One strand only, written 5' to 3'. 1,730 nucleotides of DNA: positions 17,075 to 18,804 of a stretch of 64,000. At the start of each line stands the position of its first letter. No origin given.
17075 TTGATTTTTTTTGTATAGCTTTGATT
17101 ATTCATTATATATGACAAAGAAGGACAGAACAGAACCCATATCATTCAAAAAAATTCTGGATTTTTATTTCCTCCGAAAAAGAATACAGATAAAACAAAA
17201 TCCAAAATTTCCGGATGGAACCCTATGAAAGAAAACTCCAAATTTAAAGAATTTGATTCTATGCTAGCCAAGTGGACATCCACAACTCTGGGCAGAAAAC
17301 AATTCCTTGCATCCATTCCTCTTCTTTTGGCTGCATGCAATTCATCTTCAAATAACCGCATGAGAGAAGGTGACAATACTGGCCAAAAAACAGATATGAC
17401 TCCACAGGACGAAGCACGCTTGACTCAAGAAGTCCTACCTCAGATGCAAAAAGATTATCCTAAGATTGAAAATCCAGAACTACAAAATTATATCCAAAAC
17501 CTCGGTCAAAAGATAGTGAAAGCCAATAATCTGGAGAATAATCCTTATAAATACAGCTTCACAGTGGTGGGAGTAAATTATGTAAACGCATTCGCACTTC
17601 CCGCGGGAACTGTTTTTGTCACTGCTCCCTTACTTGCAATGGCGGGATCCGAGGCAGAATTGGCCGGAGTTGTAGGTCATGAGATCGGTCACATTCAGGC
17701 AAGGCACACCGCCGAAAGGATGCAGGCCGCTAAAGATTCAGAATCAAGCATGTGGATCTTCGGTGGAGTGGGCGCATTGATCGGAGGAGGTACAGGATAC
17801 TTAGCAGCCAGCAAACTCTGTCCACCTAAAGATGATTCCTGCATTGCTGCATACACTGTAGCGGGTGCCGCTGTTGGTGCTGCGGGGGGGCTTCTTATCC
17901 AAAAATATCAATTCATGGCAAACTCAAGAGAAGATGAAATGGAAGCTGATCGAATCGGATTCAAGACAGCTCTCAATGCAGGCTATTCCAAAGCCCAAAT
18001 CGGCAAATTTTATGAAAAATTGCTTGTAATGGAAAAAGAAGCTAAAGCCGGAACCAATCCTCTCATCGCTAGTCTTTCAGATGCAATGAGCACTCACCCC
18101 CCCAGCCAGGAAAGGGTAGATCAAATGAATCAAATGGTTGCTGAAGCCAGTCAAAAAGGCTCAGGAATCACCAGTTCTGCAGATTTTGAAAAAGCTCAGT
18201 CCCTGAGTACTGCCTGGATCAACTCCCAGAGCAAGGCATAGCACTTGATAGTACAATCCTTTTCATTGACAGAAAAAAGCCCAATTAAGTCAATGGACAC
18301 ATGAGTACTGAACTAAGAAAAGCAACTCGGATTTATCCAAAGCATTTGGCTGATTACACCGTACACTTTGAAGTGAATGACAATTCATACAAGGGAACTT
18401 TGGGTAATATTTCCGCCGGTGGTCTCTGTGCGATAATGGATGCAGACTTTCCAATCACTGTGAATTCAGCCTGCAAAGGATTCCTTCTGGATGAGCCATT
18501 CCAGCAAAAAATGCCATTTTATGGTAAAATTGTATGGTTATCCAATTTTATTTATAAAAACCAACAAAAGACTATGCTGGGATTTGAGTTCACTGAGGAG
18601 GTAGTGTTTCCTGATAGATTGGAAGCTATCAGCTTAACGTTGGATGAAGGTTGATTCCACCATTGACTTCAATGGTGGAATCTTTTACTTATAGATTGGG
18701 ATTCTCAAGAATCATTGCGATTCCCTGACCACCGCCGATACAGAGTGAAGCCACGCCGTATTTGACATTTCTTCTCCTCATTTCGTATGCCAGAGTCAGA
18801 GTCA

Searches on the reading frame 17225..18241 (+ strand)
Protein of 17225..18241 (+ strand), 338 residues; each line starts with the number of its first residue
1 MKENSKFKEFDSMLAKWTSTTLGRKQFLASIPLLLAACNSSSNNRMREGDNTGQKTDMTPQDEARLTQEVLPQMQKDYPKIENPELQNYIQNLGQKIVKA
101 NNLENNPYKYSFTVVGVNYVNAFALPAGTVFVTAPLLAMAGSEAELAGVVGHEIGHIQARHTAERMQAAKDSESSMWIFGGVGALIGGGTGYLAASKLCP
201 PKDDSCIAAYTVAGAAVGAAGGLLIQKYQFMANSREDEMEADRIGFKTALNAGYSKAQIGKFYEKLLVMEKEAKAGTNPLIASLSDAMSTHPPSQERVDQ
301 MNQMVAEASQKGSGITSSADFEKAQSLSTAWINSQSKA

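Call 7: search_protein_families(library=pfam, proteins=[window:17225-18241:+])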
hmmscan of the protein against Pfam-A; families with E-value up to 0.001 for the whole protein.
window:17225-18241:+ (338 aa): 1 family
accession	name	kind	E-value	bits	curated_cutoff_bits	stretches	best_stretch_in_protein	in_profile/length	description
PF01435.24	Peptidase_M48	-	2.6e-29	102.8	20.3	1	86-303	3-184/186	Peptidase family M48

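Call 34: find_encoding_contigs(protein=window:17225-18241:+, flank=300, max_places=10)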
Protein window:17225-18241:+ (338 aa): 9 contigs read that carry it; 2 places shown.
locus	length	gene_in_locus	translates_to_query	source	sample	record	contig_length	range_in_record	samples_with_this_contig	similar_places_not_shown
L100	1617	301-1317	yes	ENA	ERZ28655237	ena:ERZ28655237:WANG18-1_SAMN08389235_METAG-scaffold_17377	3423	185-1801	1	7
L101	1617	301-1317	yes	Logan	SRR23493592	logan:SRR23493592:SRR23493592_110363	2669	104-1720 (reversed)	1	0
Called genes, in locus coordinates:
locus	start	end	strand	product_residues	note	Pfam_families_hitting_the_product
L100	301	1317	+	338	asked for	PF01435:Peptidase_M48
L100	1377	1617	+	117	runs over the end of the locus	PF07238:PilZ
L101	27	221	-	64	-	-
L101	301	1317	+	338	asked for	PF01435:Peptidase_M48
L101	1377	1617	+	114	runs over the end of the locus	?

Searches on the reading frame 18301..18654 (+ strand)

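Call 30: search_protein_families(library=pfam, proteins=[window:18301-18654:+])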
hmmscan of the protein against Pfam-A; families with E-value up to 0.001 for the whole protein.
window:18301-18654:+ (117 aa): 1 family
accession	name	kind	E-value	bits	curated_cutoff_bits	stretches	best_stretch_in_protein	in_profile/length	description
PF07238.19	PilZ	-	4.1e-08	33.9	22.5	1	6-99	3-87/102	PilZ domain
